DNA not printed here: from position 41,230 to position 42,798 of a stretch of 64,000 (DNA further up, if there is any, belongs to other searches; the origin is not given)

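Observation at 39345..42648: Clp1-like polynucleotide-kinase-type P-loop protein in an operon with DUF47, an EF-Tu-domain-2-like mini-protein and tsaE-tsaB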

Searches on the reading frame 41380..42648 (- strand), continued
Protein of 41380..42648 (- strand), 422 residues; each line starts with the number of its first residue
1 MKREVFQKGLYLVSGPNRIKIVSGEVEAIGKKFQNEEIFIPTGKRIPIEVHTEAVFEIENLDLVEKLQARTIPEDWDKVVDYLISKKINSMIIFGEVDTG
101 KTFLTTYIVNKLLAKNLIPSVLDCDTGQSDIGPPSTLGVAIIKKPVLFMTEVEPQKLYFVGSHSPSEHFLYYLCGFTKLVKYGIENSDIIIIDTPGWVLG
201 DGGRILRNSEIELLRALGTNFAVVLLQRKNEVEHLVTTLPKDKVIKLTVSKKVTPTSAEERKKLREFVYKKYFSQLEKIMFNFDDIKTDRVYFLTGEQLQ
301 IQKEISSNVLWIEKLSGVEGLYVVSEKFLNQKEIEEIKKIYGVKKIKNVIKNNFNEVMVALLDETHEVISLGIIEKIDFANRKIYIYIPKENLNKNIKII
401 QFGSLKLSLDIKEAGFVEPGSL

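Call 25: search_protein_families(library=pfam, proteins=[L025:4121-5545:+, L060:3133-4089:+, L057:2530-3153:+, L003:7879-8124:+, L016:961-1602:+, L009:6997-7560:+, L015:2801-3784:+, L015:4406-5443:+, L011:5033-5908:+], max_evalue=0.001)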
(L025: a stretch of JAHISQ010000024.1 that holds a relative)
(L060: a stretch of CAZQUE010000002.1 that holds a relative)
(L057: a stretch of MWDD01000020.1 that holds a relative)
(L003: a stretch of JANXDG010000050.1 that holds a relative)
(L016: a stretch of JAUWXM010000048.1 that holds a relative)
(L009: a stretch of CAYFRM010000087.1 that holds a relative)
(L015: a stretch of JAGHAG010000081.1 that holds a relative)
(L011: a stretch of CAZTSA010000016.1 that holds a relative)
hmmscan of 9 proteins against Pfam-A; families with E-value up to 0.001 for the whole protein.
L025:4121-5545:+ (474 aa): 2 families
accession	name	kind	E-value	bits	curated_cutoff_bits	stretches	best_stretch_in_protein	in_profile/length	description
PF01368.27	DHH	-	2.8e-06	28.1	28.1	1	45-150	3-94/125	DHH family, N-terminal domain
PF02272.25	DHHA1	-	0.00023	22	25.9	1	353-428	25-89/102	DHHA1 domain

L060:3133-4089:+ (318 aa): 2 families
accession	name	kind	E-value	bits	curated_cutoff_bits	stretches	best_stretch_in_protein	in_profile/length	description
PF00753.33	Lactamase_B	-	9.9e-15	55.4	22.7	1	57-263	2-192/196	Metallo-beta-lactamase superfamily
PF12706.13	Lactamase_B_2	-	0.00023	21.3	27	1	82-173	6-99/200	Beta-lactamase superfamily domain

L057:2530-3153:+ (207 aa): 6 families
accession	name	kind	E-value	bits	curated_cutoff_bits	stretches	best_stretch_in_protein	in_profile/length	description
PF12836.13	HHH_3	-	8e-28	96.8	27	2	144-204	4-64/65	Helix-hairpin-helix motif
PF00633.29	HHH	-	4.7e-12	45.5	24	0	71-97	4-30/30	Helix-hairpin-helix motif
PF14520.12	HHH_5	-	6.6e-09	36.6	27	0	153-172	34-53/57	Helix-hairpin-helix domain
PF21687.3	T2SSK_1st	-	1.4e-08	35.8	26.2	0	104-133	76-105/107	Type II secretion system (T2SS), protein K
PF06514.17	PsbU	-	3.3e-05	24.2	24.5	0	64-128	9-67/93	Photosystem II 12 kDa extrinsic protein (PsbU)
PF12826.13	HHH_2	-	0.00094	19.7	27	0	147-180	28-61/64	Helix-hairpin-helix motif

L003:7879-8124:+ (81 aa): 1 family
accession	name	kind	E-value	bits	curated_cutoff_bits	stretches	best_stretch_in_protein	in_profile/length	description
PF11213.13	DUF3006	-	2e-11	44.4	32.3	1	10-74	1-66/67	Protein of unknown function (DUF3006)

L016:961-1602:+ (213 aa): 7 families
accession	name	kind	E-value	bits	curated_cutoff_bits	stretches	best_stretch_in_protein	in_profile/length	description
PF01712.25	dNK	-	2.8e-05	24.4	27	1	106-209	109-201/203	Deoxynucleoside kinase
PF13238.12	AAA_18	-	3.6e-05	24.7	29.4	1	8-141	1-112/128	AAA domain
PF13671.12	AAA_33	-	7.9e-05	23.4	27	1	8-144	2-122/143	AAA domain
PF13401.12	AAA_22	-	0.00028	21.6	27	0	4-89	4-64/130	AAA domain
PF13909.12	zf-H2C2_5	-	0.00056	19.9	27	0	128-141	6-19/26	C2H2-type zinc-finger domain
PF13207.12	AAA_17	-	0.00063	20.5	27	0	75-140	53-122/136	AAA domain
PF20720.3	nSTAND3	-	0.00076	19.6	27.2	0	4-54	16-64/155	Novel STAND NTPase 3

L009:6997-7560:+ (187 aa): 3 families
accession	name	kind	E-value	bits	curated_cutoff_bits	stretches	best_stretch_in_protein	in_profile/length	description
PF13091.12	PLDc_2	-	3.7e-27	95.2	27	1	43-177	3-131/132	PLD-like domain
PF17941.7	PP_kinase_C_1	-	8.2e-06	25.9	25.7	1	38-137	20-114/167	Polyphosphate kinase C-terminal domain 1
PF00614.28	PLDc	-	9.1e-06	25.9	21.9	1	128-147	6-25/28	Phospholipase D Active site motif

L015:2801-3784:+ (327 aa): 2 families
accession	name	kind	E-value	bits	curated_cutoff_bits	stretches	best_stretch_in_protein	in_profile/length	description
PF01261.30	AP_endonuc_2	-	2e-24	87.1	31.1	1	51-320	2-245/249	Xylose isomerase-like TIM barrel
PF10566.15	Glyco_hydro_97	-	6e-07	29.6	32.5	1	121-208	36-122/275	Glycoside hydrolase 97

L015:4406-5443:+ (345 aa): 1 family
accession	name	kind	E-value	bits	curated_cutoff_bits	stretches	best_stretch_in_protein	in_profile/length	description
PF00962.28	A_deaminase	-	1.8e-91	307.1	27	1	12-336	1-329/330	Adenosine deaminase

L011:5033-5908:+ (291 aa): 1 family
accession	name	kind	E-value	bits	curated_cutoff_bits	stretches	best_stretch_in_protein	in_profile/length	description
PF01048.26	PNP_UDP_1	-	1e-47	163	25.1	1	5-243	1-232/233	Phosphorylase superfamily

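Call 28: find_encoding_contigs(protein=P0006, flank=7000, max_places=2)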
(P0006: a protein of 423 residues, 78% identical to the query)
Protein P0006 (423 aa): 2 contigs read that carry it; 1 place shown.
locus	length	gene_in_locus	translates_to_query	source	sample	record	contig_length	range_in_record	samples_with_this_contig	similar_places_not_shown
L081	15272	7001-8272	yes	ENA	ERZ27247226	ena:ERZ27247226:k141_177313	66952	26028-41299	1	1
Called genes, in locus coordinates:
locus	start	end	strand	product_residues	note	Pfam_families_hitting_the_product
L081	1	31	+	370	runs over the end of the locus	PF01926:MMR_HSR1, PF02421:FeoB_N (faint), PF02824:TGS (weak), PF06071:YchF-GTPase_C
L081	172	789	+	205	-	PF00376:MerR, PF13411:MerR_1, PF00072:Response_reg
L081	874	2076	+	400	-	PF00988:CPSase_sm_chain, PF00117:GATase, PF07722:Peptidase_C26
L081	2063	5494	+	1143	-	PF25596:CPSase_L_D1, PF02786:CPSase_L_D2, PF07478:Dala_Dala_lig_C, PF02787:CPSase_L_D3, PF25596:CPSase_L_D1, PF02222:ATP-grasp, PF02786:CPSase_L_D2, PF02142:MGS, +7 more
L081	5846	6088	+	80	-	PF00962:A_deaminase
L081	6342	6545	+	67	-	PF00962:A_deaminase (weak)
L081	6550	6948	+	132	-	-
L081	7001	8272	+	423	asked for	PF16575:CLP1_P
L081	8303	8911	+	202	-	PF01865:PhoU_div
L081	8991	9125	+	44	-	-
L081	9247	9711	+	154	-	PF02367:TsaE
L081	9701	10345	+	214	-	PF00814:TsaD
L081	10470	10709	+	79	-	PF12728:HTH_17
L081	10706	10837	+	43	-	-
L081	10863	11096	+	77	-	-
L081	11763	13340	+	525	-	PF01590:GAF, PF13185:GAF_2, PF13492:GAF_3, PF13487:HD_5, PF01966:HD, PF07238:PilZ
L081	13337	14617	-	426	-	PF01979:Amidohydro_1, PF12890:DHOase, PF07969:Amidohydro_3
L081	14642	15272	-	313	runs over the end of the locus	PF02729:OTCace_N, PF00185:OTCace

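Call 29: find_encoding_contigs(protein=P0013, flank=7000, max_places=2)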
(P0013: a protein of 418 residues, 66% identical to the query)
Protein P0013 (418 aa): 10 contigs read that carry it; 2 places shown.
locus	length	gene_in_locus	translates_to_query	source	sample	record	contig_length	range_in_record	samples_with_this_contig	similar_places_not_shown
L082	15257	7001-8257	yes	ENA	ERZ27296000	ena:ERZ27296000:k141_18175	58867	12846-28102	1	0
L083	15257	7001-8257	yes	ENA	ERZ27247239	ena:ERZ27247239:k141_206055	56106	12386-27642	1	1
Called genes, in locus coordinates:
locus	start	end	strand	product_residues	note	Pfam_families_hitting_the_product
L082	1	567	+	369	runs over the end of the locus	PF01926:MMR_HSR1, PF02421:FeoB_N (weak), PF06071:YchF-GTPase_C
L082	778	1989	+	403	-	PF00988:CPSase_sm_chain, PF00117:GATase, PF07722:Peptidase_C26 (weak)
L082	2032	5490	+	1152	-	PF25596:CPSase_L_D1, PF02786:CPSase_L_D2, PF07478:Dala_Dala_lig_C, PF13535:ATP-grasp_4, PF02787:CPSase_L_D3, PF25596:CPSase_L_D1, PF02222:ATP-grasp, PF02786:CPSase_L_D2, +5 more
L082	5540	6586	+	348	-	PF00962:A_deaminase, PF19326:AMP_deaminase (weak)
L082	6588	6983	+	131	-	-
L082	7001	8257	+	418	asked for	PF16575:CLP1_P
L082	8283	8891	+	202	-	PF01865:PhoU_div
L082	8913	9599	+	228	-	PF00702:Hydrolase, PF13419:HAD_2, PF13242:Hydrolase_like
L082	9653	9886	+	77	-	PF11213:DUF3006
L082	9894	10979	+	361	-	PF03054:tRNA_Me_trans, PF20259:tRNA_Me_trans_M, PF20258:tRNA_Me_trans_C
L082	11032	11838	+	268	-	PF13557:Phenol_MetA_deg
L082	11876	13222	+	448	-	PF13638:PIN_4, PF02562:PhoH, PF13604:AAA_30 (weak)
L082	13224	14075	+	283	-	PF02811:PHP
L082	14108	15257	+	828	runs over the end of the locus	PF02861:Clp_N, PF02861:Clp_N, PF23569:NBD_SMAX1, PF00004:AAA, PF17871:AAA_lid_9, PF07724:AAA_2, PF00004:AAA, PF07728:AAA_5, +9 more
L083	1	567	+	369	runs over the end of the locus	PF01926:MMR_HSR1, PF02421:FeoB_N (weak), PF06071:YchF-GTPase_C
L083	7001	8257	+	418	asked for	PF16575:CLP1_P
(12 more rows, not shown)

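Call 30: predict_structure(alignment_id=A2)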
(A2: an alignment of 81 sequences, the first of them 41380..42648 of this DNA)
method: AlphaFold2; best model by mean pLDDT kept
length: 422 residues; sequences in the alignment: 81
mean_pLDDT: 94.4   pTM: 0.91
mean pLDDT of the five models: 94.4, 94.0, 93.9, 93.6, 93.0
residues with pLDDT >= 90: 362; 70-90: 57; 50-70: 3; < 50: 0
segments of 3 or more residues with pLDDT < 50: none
pLDDT, mean of each block of 10 residues (from residue 1): 95 95 95 93 91 96 94 93 98 93 97 98 93 96 95 96 90 97 98 92 93 97 94 94 93 75 90 95 97 96 91 96 97 96 96 97 96 97 97 93 96 92 89
secondary structure, 60 per line:
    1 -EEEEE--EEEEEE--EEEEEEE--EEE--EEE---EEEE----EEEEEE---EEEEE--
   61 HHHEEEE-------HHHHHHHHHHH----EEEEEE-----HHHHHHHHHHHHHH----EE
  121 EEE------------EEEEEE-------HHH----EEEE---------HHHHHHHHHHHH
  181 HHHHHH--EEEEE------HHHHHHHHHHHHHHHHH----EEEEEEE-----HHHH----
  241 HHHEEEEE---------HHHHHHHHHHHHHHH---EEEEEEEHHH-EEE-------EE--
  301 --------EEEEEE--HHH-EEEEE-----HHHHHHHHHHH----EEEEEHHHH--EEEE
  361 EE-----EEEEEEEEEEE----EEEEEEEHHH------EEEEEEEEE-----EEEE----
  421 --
elements in order: E2-6 E9-14 E17-23 E26-28 E31-33 E37-40 E45-50 E54-58 E64-67 H75-85 E90-95 H101-114 E119-123 E136-141 E156-159 H169-186 E189-193 H200-216 E221-227 H233-236 E244-248 H258-272 E276-282 E287-289 E309-314 E321-325 H331-341 E346-350 H351-354 E357-362 E368-378 E383-389 E399-407 E413-416

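Call 35: fold_search(model_id=the predicted structure, library=pdb)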
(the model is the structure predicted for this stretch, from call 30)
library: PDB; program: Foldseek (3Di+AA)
matches with E <= 10: 1389; with E <= 0.001: 46
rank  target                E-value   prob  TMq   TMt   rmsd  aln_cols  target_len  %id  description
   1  4oi0_A                2.2e-25  1.00  0.66  0.70   4.6       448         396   15  bound to ssRNA dinucleotide GC, ADP, AlF4-, and Mg2+(transition state, data set I) (released 2014-05-14)
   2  4ohw                  2.4e-25  1.00  0.67  0.70   4.6       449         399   15  C. Elegans Clp1 bound to ATP, and Mn2+(ATP-bound state) (released 2014-05-14)
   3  4ohv                  2.7e-25  1.00  0.66  0.70   4.6       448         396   16  C. Elegans Clp1 bound to AMP-PNP, and Mg2+ (released 2014-05-14)
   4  4ohy_A                2.8e-25  1.00  0.67  0.71   4.5       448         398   15  C. Elegans Clp1 bound to ssRNA dinucleotide GC, AMP-PNP, and Mg2+(inhibited substrate bound state) (released 2014-05-14)
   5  4oi1_A                4.8e-25  1.00  0.65  0.69   4.6       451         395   15  Clp1 bound to ssRNA dinucleotide GC, ADP, AlF4-, and Mg2+(transition state, data set II) (released 2014-05-14)
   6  8hmy_E                2.0e-24  1.00  0.65  0.72   4.7       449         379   14  Cryo-EM structure of the human pre-catalytic TSEN/pre-tRNA complex (released 2023-04-19)
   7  4oi4_C                3.1e-19  1.00  0.61  0.61   6.5       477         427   14  Protein complex of Clp1 bound to ATP and Mg2+ with Pcf11deltaN454deltaC563 of S. cerevisiae (released 2014-05-14)
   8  4c0h_B                4.1e-19  1.00  0.64  0.63   5.5       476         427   14  Extended interface between Pcf11p and Clp1p and structural basis for ATP loss in Gly135Arg point mutant (released 2014-02-19)
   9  4c0b_B                1.3e-18  1.00  0.65  0.64   5.5       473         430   14  Structure of wild-type Clp1p-Pcf11p (454 -563) complex (released 2014-02-19)
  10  4c0h_A                3.7e-18  1.00  0.64  0.64   5.6       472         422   14  Extended interface between Pcf11p and Clp1p and structural basis for ATP loss in Gly135Arg point mutant (released 2014-02-19)
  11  6of2_B                6.2e-18  1.00  0.56  0.46   9.0       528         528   12  Precursor ribosomal RNA processing complex, State 2. (released 2019-09-11)
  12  2npi_A                1.3e-17  1.00  0.61  0.60   7.0       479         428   13  Clp1-ATP-Pcf11 complex (released 2006-12-19)
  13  8puw_B                1.6e-16  1.00  0.57  0.47   8.7       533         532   12  Chaetomium thermophilum Las1-Grc3-complex (released 2023-11-15)
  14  8j60_A                4.6e-16  1.00  0.61  0.51   8.8       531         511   14  Structural and mechanistic insight into ribosomal ITS2 RNA processing by nuclease-kinase machinery (released 2024-01-17)
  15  8j60_B                7.4e-16  1.00  0.59  0.51   9.7       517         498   14  Structural and mechanistic insight into ribosomal ITS2 RNA processing by nuclease-kinase machinery (released 2024-01-17)
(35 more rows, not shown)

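Call 41: search_protein_families(library=pfam, proteins=[L009:6262-6966:+, L009:231-1172:+, L009:1210-2226:+, L009:2983-3807:+, L009:4113-4976:+, L009:7657-8307:+, L009:8354-9289:+, L002:4658-5343:+], max_evalue=0.001)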
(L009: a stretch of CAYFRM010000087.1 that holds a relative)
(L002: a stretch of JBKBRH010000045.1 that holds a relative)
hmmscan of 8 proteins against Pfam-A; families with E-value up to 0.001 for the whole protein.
L009:6262-6966:+ (234 aa): 3 families
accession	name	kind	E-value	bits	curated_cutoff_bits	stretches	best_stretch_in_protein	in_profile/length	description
PF13419.12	HAD_2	-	4.2e-28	99.1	23.8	1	12-200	1-177/178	Haloacid dehalogenase-like hydrolase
PF00702.32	Hydrolase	-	1.2e-27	98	26.4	1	9-195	1-191/191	haloacid dehalogenase-like hydrolase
PF13242.12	Hydrolase_like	-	4.6e-10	39.7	22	1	157-204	4-51/75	HAD-hyrolase-like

L009:231-1172:+ (313 aa): 4 families
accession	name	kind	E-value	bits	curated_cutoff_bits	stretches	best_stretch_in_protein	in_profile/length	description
PF02779.29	Transket_pyr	-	2.8e-41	141.5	27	1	5-166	3-170/174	Transketolase, pyrimidine binding domain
PF02780.25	Transketolase_C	-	3.5e-35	121.1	25.9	1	181-298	1-121/124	Transketolase, C-terminal domain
PF22613.1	Transketolase_C_1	-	3.5e-08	34.1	27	1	188-297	10-113/113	Transketolase-like TK C-terminal domain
PF17147.9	PFOR_II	-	0.00085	20.1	27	0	191-268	2-79/102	Pyruvate:ferredoxin oxidoreductase core domain II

L009:1210-2226:+ (338 aa): 1 family
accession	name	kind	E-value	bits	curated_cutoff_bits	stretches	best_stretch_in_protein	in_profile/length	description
PF01384.25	PHO4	-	3.3e-90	303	33.7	1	21-327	1-350/350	Phosphate transporter family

L009:2983-3807:+ (274 aa): 1 family
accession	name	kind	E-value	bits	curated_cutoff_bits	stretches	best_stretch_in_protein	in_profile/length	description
PF01048.26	PNP_UDP_1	-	6.2e-53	180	25.1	1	26-272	2-233/233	Phosphorylase superfamily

L009:4113-4976:+ (287 aa): 1 family
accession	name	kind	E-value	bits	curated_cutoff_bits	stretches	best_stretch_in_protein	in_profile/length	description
PF01048.26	PNP_UDP_1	-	6.1e-46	157.1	25.1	1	5-243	1-232/233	Phosphorylase superfamily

L009:7657-8307:+ (216 aa): 1 family
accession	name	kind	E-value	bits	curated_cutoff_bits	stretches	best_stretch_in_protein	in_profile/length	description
PF04026.17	SpoVG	-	5.4e-13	49.3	29.6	1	40-114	2-76/82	SpoVG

L009:8354-9289:+ (311 aa): 2 families
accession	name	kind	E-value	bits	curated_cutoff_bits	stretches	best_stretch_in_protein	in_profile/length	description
PF00932.25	LTD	-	9.3e-15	55.4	34.3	1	23-128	3-105/109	Lamin Tail Domain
PF13860.13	FlgD_ig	-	1.6e-05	25.3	27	1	221-289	8-75/79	FlgD Ig-like domain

L002:4658-5343:+ (227 aa): 3 families
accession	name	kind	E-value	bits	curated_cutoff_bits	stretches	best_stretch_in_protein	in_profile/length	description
PF13419.12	HAD_2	-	2e-28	100.2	23.8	1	5-193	1-177/178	Haloacid dehalogenase-like hydrolase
PF00702.32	Hydrolase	-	1.1e-24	88.3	26.4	1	2-188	1-191/191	haloacid dehalogenase-like hydrolase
PF13242.12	Hydrolase_like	-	1.9e-11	44.2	22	1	149-198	3-52/75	HAD-hyrolase-like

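Call 45: search_solved_structures(query=L025:4121-5545:+, max_evalue=0.1)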
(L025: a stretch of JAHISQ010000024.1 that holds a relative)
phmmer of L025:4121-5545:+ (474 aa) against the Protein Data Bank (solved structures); distinct sequences matched with E-value up to 0.1: 7.
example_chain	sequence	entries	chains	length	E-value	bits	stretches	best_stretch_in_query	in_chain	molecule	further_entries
6tvv_A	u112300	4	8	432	9.7e-05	24.3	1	44-189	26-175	MjaRecJ | nuclease RecJ2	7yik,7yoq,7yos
5o1u_A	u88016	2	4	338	0.00024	23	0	28-142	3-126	Phosphodiesterase | TmPDE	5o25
7ykv_A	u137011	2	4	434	0.00028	22.8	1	44-189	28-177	archaeal nuclease RecJ2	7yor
5o4z_A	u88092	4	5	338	0.00034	22.5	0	28-142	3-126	DHH/DHHA1-type phosphodiesterase TM1595 | phosphodiesterase TM1595 | phosphodiesterase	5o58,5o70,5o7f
5x4i_A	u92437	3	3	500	0.0007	21.5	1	37-141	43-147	Uncharacterized protein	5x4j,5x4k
5x4h_A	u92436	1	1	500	0.0014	20.6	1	37-141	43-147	Uncharacterized protein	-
5ghr_A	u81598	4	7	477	0.0036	19.1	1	23-129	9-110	SsDNA-specific exonuclease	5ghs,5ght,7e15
